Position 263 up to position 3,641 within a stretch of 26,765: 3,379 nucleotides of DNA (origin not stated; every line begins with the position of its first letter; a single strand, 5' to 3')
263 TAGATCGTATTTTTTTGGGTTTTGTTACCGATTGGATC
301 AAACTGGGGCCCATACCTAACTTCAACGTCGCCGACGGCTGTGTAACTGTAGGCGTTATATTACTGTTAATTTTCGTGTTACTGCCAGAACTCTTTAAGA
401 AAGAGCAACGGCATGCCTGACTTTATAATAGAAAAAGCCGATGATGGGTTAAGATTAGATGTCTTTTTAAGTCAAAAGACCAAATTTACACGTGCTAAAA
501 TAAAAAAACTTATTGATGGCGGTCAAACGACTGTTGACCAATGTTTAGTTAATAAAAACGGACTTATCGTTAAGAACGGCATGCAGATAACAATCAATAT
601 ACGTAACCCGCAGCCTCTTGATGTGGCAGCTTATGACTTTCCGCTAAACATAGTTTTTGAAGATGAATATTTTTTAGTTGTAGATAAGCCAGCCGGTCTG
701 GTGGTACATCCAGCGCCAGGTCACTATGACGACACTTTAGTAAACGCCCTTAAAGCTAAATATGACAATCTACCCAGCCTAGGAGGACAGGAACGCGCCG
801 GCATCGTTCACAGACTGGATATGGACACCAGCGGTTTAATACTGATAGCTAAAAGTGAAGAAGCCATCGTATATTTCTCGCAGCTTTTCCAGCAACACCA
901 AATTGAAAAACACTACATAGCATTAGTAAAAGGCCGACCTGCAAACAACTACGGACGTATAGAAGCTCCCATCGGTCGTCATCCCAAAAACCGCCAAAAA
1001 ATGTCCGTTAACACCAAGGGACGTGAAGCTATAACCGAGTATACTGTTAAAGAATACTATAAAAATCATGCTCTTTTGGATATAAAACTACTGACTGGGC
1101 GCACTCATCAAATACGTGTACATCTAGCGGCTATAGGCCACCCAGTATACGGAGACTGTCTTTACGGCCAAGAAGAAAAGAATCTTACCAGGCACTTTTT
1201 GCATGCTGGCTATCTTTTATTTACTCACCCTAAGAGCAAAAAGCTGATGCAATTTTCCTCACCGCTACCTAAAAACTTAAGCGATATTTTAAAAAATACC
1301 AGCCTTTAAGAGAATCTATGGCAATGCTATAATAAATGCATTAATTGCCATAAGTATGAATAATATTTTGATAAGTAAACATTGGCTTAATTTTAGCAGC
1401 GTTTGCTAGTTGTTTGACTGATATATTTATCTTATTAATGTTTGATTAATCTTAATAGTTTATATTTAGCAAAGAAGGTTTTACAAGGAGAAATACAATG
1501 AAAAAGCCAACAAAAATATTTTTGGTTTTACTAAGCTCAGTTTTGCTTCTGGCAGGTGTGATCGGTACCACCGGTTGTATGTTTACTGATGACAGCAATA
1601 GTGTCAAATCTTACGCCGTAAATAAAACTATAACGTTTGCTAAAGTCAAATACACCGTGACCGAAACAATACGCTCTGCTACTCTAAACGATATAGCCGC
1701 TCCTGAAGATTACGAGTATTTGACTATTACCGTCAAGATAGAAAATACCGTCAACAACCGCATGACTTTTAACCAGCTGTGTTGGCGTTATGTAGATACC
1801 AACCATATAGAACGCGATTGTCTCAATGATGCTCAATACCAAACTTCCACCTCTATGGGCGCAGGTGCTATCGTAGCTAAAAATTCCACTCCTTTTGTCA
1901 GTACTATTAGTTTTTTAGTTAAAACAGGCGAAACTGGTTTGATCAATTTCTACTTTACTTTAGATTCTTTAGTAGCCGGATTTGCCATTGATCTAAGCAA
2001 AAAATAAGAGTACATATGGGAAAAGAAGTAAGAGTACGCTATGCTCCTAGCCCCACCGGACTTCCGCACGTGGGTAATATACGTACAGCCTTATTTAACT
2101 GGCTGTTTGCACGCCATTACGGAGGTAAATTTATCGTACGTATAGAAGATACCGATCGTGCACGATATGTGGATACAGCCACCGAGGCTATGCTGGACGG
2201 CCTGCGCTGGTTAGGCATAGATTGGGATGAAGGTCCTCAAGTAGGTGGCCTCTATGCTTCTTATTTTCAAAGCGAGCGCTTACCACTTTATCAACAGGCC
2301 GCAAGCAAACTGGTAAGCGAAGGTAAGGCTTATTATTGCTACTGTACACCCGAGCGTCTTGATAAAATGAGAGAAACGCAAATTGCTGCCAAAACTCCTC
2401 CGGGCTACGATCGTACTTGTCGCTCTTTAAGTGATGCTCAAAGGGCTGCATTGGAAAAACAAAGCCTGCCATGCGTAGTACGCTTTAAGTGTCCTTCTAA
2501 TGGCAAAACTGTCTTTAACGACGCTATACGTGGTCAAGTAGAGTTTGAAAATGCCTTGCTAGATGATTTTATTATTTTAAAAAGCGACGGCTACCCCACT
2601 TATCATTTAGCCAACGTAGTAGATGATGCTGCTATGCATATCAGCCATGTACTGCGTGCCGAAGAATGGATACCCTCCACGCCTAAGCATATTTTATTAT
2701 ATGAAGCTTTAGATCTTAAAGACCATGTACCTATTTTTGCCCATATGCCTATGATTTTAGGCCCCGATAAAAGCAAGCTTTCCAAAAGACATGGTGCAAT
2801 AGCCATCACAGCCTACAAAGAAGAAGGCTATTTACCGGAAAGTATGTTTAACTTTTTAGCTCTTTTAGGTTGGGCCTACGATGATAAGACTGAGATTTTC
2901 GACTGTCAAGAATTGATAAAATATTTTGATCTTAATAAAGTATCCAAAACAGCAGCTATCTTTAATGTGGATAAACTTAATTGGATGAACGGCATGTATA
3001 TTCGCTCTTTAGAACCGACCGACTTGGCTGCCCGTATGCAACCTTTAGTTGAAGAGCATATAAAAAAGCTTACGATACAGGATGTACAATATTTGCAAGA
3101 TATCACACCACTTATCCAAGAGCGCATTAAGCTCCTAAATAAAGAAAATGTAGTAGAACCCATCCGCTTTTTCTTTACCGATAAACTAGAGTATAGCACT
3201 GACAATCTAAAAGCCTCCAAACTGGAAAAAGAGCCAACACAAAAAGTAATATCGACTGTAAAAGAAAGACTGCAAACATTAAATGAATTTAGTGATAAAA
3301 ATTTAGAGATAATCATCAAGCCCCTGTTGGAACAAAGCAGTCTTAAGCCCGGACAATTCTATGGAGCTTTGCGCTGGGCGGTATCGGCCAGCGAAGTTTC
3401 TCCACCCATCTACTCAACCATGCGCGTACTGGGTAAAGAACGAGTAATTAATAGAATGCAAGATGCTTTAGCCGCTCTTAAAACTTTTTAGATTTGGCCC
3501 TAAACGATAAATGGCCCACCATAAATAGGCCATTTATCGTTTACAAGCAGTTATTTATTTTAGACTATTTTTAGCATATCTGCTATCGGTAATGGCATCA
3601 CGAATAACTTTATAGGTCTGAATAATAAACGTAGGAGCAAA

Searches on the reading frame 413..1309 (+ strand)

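Call 16: search_protein_families(library=pfam, proteins=[window:413-1309:+])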
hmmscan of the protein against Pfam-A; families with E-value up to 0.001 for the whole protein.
window:413-1309:+ (298 aa): 2 families
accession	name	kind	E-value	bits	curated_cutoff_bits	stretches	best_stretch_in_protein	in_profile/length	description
PF00849.27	PseudoU_synth_2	-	3.1e-36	125.3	26.8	1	86-240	1-152/152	RNA pseudouridylate synthase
PF01479.30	S4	-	2.1e-05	24.6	22.8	1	13-59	1-48/48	S4 domain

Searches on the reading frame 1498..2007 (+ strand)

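Call 16: search_protein_families(library=pfam, proteins=[window:1498-2007:+])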
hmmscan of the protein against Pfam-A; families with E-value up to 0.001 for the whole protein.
window:1498-2007:+ (169 aa): 1 family
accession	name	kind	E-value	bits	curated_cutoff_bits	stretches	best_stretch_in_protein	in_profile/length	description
PF11611.13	DUF4352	-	2.5e-07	31.4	25.9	1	39-118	1-81/122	Domain of unknown function (DUF4352)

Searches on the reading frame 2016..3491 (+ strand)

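Call 16: search_protein_families(library=pfam, proteins=[window:2016-3491:+])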
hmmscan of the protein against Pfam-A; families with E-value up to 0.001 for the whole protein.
window:2016-3491:+ (491 aa): 2 families
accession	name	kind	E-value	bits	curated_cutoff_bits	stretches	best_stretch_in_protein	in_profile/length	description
PF00749.27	tRNA-synt_1c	-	1.4e-107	359.7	23.4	1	4-323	1-314/314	tRNA synthetases class I (E and Q), catalytic domain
PF19269.4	Anticodon_2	-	4.9e-28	98.7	23.6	1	339-485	4-141/141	Anticodon binding domain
